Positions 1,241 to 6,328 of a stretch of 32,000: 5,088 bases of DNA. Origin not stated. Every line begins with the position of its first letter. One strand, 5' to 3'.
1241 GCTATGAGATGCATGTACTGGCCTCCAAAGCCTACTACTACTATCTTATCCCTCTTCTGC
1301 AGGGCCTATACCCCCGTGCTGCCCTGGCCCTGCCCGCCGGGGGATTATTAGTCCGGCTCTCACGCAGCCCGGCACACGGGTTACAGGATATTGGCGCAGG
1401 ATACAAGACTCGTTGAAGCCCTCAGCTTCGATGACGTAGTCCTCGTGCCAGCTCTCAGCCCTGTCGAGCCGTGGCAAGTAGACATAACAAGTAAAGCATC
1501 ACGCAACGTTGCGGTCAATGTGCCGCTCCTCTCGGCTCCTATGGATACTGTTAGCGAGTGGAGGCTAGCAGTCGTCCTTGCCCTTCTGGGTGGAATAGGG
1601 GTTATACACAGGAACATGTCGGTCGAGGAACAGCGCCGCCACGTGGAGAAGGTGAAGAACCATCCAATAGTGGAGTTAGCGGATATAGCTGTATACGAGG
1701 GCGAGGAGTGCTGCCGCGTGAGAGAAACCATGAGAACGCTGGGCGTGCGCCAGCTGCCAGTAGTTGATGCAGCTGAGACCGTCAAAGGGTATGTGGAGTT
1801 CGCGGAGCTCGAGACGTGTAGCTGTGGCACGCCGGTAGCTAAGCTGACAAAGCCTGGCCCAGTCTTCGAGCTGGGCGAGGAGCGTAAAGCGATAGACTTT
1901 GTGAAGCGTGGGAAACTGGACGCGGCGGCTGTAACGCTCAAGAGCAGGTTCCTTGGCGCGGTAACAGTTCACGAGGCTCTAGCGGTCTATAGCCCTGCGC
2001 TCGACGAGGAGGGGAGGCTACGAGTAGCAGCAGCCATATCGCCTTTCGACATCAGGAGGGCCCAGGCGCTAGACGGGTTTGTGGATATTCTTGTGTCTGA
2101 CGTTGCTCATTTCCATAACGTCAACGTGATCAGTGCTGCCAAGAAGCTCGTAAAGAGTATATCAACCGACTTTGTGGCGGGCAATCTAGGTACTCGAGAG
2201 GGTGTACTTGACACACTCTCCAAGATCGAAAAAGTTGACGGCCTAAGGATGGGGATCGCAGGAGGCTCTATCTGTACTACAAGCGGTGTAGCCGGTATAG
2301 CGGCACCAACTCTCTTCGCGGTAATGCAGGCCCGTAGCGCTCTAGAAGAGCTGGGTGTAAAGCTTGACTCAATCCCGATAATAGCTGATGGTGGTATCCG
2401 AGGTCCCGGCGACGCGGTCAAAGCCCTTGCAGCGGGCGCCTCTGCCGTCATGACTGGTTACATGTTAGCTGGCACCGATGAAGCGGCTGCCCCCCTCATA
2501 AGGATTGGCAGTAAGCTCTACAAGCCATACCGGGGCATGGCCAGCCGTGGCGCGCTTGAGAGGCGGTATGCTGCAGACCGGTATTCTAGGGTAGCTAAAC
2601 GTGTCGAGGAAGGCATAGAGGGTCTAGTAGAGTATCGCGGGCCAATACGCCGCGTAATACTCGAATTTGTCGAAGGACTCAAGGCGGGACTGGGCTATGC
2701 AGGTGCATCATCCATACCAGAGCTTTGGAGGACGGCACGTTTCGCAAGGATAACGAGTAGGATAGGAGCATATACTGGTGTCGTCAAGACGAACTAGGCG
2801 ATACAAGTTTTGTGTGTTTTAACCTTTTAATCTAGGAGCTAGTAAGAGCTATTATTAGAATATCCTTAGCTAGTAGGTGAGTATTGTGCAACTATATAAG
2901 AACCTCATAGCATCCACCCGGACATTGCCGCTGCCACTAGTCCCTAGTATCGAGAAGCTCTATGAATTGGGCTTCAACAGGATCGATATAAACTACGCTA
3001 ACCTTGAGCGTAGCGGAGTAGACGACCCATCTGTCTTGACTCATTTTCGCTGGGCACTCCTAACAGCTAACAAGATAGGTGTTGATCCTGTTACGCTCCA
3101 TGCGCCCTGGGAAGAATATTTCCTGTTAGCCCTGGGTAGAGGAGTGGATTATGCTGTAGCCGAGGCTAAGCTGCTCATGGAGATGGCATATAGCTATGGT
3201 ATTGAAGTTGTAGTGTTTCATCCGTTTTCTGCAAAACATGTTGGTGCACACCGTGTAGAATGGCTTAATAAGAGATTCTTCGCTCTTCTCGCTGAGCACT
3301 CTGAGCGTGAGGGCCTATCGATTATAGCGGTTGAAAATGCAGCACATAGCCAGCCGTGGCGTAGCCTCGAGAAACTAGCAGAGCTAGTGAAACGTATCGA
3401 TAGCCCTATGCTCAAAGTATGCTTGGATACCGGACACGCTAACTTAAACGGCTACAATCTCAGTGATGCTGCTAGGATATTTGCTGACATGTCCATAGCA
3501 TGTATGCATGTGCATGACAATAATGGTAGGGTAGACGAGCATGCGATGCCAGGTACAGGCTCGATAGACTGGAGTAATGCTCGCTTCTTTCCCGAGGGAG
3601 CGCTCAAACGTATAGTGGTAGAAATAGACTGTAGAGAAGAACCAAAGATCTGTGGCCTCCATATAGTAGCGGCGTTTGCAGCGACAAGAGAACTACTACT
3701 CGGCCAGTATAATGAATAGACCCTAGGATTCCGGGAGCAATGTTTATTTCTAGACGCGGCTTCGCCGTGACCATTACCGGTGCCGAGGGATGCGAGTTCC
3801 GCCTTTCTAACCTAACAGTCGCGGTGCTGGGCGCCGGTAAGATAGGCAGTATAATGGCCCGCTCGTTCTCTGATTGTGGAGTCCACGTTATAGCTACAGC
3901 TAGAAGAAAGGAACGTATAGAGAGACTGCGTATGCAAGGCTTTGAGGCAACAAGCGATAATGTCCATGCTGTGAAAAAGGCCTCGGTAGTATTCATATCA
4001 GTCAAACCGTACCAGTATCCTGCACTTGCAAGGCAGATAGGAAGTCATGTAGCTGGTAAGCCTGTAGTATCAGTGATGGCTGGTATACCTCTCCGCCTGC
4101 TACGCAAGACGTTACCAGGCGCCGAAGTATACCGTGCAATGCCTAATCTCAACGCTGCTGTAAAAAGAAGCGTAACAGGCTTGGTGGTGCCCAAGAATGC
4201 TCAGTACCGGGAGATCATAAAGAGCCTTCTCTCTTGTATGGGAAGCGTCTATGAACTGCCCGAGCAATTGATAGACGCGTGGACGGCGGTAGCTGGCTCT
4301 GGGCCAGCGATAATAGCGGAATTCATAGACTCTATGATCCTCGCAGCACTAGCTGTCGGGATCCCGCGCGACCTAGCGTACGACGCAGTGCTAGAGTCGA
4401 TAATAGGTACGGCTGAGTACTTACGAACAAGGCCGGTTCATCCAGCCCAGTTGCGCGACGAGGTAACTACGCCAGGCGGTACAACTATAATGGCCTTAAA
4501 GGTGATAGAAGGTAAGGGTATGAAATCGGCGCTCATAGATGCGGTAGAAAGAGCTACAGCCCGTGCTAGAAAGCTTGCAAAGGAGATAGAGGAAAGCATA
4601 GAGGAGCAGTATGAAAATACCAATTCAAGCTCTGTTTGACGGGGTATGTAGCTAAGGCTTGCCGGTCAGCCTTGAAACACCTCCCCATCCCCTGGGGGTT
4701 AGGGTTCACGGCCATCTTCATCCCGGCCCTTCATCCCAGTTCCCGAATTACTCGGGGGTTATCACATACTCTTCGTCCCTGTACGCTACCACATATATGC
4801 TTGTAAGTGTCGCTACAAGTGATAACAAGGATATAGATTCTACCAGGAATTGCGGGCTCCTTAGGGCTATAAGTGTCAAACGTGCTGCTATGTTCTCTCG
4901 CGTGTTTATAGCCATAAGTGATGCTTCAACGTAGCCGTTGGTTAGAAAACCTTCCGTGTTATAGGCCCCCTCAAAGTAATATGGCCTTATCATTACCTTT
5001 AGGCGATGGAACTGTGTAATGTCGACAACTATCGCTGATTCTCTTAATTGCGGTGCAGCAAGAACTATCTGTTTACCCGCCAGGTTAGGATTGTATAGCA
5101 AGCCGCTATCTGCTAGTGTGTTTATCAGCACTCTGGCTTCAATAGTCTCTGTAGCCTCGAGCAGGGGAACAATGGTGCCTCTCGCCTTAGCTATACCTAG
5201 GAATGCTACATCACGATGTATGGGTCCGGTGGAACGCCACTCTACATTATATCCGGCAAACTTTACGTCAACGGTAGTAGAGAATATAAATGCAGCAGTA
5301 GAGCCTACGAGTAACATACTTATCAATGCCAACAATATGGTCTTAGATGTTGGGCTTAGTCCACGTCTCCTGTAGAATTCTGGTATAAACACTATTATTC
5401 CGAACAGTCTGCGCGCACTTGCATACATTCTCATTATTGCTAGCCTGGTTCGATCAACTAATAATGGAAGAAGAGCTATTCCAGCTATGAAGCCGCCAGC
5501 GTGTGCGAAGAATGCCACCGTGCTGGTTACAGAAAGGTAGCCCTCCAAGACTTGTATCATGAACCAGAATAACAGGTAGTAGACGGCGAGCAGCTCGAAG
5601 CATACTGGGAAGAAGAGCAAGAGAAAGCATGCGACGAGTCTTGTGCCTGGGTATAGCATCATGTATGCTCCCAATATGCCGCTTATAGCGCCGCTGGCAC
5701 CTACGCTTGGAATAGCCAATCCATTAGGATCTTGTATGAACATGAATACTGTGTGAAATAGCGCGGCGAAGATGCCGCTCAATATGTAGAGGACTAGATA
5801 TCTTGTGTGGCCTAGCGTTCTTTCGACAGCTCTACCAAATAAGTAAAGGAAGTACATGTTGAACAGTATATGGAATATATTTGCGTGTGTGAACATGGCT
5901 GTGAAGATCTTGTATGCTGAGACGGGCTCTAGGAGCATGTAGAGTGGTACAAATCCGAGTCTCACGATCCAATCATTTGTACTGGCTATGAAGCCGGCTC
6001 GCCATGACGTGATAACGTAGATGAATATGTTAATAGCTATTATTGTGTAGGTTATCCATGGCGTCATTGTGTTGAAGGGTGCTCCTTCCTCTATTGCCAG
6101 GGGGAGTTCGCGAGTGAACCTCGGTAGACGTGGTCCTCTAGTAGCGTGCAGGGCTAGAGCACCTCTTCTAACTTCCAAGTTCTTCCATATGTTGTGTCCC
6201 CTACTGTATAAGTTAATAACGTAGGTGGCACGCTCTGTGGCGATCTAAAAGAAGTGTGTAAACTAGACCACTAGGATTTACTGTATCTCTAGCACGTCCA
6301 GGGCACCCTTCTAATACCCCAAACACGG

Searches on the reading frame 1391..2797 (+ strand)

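Call 70: search_protein_families(library=pfam, proteins=[window:1391-2797:+], max_evalue=0.0001)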
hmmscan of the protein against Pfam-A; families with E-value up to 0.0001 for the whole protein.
window:1391-2797:+ (468 aa): 4 families
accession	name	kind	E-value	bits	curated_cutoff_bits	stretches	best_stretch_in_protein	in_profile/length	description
PF00478.31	IMPDH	-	2.4e-102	342.9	25.6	1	10-456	1-336/345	IMP dehydrogenase / GMP reductase domain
PF01070.24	FMN_dh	-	1.7e-06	27.8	24.9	1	317-357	262-303/350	FMN-dependent dehydrogenase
PF03060.21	NMO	-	6.8e-06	26.1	28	0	312-368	186-234/331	Nitronate monooxygenase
PF01645.23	Glu_synthase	-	5.9e-05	22.8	20.4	1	270-356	222-304/369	Conserved region in glutamate synthase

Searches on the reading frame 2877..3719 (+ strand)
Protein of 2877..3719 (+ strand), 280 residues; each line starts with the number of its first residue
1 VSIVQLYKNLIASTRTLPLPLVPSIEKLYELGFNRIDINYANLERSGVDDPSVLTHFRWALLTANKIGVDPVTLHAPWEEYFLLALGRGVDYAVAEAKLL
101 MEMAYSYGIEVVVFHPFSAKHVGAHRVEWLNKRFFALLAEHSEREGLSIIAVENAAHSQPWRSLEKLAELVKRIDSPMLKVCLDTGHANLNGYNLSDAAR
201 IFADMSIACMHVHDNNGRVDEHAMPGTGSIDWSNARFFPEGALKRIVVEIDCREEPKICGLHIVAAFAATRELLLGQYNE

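Call 70: search_protein_families(library=pfam, proteins=[window:2877-3719:+], max_evalue=0.0001)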
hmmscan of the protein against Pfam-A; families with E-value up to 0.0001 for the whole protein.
window:2877-3719:+ (280 aa): 1 family
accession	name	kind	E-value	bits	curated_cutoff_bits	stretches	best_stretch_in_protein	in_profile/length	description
PF01261.30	AP_endonuc_2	-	1.5e-23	84.3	31.1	1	27-233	3-210/249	Xylose isomerase-like TIM barrel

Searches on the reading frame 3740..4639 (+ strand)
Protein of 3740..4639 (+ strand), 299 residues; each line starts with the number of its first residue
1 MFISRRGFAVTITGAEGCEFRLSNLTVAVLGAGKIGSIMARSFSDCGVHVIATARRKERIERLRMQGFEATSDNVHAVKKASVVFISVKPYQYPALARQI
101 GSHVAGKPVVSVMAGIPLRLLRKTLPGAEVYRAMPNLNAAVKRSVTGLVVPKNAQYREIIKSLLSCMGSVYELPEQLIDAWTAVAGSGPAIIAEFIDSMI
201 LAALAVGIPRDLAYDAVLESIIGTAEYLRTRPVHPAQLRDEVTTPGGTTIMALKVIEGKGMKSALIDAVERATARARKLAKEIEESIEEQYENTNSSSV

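Call 70: search_protein_families(library=pfam, proteins=[window:3740-4639:+], max_evalue=0.0001)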
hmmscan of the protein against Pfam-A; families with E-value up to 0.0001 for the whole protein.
window:3740-4639:+ (299 aa): 8 families
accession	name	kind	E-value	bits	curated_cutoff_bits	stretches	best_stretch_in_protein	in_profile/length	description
PF14748.11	P5CR_dimer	-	8.7e-34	116.4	25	1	175-279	1-105/105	Pyrroline-5-carboxylate reductase dimerisation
PF03807.23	F420_oxidored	-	9.4e-18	65.1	21.6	1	26-115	1-94/94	NADP oxidoreductase coenzyme F420-dependent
PF02558.23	ApbA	-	1.3e-08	35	22.2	1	27-133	1-121/150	Ketopantoate reductase PanE/ApbA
PF03446.21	NAD_binding_2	-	8.4e-07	29.6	21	1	26-89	1-64/161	NAD binding domain of 6-phosphogluconate dehydrogenase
PF02826.25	2-Hacid_dh_C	-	1.7e-06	27.9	25.1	1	21-88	33-99/178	D-isomer specific 2-hydroxyacid dehydrogenase, NAD binding domain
PF01488.26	Shikimate_DH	-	9.2e-06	26.2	24.3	0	21-89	9-84/138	Shikimate / quinate 5-dehydrogenase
PF07991.19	KARI_N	-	1.5e-05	25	20.6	1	22-88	2-68/165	Acetohydroxy acid isomeroreductase, NADPH-binding domain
PF01210.29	NAD_Gly3P_dh_N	-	4.3e-05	24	23.1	0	27-104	2-93/158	NAD-dependent glycerol-3-phosphate dehydrogenase N-terminus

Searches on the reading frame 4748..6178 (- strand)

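Call 70: search_protein_families(library=pfam, proteins=[window:4748-6178:-], max_evalue=0.0001)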
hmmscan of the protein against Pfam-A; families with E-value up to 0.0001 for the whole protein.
window:4748-6178:- (476 aa): 1 family
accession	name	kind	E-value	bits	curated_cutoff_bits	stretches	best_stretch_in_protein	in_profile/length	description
PF01694.28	Rhomboid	-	4e-30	105.3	22.6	1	88-241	4-141/143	Rhomboid domain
